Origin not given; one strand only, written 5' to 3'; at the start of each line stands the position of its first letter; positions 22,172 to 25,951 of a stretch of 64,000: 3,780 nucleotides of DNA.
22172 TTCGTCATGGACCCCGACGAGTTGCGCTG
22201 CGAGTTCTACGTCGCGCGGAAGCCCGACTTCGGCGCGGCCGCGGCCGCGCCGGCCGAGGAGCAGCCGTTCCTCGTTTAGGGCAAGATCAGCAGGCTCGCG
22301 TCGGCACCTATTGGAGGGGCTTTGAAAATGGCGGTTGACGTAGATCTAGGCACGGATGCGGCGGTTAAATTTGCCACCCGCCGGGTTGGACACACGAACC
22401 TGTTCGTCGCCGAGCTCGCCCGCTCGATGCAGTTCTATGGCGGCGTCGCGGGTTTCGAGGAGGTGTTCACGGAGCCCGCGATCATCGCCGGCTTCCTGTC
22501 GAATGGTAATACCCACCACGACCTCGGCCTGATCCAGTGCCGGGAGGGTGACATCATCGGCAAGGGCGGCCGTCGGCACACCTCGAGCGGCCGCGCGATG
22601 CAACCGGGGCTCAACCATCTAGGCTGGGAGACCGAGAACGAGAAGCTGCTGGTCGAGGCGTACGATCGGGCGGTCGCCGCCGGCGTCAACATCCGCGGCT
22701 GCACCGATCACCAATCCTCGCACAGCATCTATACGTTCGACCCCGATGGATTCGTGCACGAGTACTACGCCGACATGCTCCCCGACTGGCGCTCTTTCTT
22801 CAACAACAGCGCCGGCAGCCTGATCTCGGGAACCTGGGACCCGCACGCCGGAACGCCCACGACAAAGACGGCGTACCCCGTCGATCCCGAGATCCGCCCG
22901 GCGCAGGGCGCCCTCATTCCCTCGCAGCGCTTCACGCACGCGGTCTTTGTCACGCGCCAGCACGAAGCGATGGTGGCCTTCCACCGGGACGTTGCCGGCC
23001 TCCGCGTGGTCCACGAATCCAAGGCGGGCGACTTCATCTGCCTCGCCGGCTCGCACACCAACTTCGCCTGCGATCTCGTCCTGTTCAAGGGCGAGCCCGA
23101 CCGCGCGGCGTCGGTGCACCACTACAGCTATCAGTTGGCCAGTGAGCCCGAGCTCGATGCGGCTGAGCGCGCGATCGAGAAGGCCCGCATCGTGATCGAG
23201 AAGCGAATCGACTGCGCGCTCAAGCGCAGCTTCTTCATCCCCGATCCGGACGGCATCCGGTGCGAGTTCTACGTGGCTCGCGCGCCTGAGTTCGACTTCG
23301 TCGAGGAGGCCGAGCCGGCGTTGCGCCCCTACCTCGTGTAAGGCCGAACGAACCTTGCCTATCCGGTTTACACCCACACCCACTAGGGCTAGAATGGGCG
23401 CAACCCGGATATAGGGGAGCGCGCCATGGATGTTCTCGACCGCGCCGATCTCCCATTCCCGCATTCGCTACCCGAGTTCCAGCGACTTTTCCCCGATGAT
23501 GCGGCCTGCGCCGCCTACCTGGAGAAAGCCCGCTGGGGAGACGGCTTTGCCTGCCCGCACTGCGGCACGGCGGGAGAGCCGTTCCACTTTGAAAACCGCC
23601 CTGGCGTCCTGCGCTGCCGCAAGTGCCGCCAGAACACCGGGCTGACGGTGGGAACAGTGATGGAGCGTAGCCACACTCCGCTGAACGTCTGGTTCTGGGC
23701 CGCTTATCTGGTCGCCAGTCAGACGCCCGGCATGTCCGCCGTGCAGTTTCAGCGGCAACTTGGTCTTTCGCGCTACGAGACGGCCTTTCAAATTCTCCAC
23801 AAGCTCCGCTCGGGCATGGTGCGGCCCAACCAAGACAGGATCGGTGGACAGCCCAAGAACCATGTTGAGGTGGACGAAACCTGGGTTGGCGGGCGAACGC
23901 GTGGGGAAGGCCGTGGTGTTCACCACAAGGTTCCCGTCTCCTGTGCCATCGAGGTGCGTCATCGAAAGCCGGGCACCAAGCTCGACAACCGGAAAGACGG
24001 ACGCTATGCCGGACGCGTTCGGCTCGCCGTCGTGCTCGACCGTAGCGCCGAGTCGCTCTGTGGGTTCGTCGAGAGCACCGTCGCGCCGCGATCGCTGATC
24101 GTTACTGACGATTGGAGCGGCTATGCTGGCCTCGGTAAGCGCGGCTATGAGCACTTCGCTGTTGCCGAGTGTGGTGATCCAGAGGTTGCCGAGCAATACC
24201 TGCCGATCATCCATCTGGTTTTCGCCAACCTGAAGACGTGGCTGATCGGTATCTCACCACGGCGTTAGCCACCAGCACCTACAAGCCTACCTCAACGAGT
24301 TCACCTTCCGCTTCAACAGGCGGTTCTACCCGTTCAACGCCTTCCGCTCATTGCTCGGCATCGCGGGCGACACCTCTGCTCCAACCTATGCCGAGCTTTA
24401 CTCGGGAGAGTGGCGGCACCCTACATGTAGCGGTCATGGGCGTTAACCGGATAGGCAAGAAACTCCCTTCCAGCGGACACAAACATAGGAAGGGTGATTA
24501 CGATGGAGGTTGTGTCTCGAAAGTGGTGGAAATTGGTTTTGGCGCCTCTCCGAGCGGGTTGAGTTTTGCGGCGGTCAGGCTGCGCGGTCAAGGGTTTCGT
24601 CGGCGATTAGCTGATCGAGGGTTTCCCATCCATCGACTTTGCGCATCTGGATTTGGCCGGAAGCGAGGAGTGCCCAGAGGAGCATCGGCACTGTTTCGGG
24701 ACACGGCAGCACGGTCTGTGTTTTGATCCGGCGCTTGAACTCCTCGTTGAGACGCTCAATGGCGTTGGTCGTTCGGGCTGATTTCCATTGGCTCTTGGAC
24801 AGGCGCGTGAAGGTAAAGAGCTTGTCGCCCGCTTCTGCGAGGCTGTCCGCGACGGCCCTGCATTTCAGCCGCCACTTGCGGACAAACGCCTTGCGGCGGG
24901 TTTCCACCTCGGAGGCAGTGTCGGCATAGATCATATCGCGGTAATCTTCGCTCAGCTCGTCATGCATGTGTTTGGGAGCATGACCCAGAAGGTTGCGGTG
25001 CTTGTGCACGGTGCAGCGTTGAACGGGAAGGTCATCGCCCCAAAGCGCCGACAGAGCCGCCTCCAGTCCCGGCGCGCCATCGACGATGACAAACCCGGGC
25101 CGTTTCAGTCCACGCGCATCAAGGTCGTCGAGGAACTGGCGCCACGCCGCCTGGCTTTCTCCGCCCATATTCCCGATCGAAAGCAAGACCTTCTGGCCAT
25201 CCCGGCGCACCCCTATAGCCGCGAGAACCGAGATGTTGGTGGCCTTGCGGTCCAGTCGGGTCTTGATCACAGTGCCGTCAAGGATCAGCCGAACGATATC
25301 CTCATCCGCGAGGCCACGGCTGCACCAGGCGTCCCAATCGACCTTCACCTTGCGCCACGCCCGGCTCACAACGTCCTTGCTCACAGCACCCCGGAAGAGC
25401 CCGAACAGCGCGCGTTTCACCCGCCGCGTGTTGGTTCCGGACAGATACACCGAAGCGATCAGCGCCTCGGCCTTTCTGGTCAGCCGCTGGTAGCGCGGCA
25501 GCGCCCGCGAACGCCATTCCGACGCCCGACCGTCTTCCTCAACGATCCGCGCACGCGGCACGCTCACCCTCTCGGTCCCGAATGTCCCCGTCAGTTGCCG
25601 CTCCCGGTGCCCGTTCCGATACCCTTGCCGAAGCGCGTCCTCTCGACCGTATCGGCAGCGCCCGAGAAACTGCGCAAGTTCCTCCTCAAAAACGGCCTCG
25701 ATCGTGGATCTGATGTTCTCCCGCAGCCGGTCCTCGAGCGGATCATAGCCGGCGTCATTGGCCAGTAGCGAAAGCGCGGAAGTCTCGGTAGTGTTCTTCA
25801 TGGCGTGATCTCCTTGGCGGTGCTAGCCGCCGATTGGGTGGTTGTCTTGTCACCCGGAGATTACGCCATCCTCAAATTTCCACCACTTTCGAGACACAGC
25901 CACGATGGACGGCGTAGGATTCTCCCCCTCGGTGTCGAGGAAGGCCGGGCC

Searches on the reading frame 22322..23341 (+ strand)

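Call 50: search_protein_families(library=pfam, proteins=[window:22322-23341:+], max_evalue=0.001)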
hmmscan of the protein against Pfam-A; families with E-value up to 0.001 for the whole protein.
window:22322-23341:+ (339 aa): 1 family
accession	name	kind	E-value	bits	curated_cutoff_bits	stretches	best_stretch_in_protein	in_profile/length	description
PF00903.31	Glyoxalase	-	4.5e-20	72.7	20.6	2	21-147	1-120/121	Glyoxalase/Bleomycin resistance protein/Dioxygenase superfamily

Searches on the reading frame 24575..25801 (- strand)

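Call 51: search_protein_families(library=pfam, proteins=[window:24575-25801:-], max_evalue=0.001)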
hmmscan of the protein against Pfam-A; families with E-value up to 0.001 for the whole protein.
window:24575-25801:- (408 aa): 1 family
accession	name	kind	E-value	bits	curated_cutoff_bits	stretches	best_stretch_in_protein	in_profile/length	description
PF00872.24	Transposase_mut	-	1.8e-71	241.5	21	1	3-381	3-371/379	Transposase, Mutator family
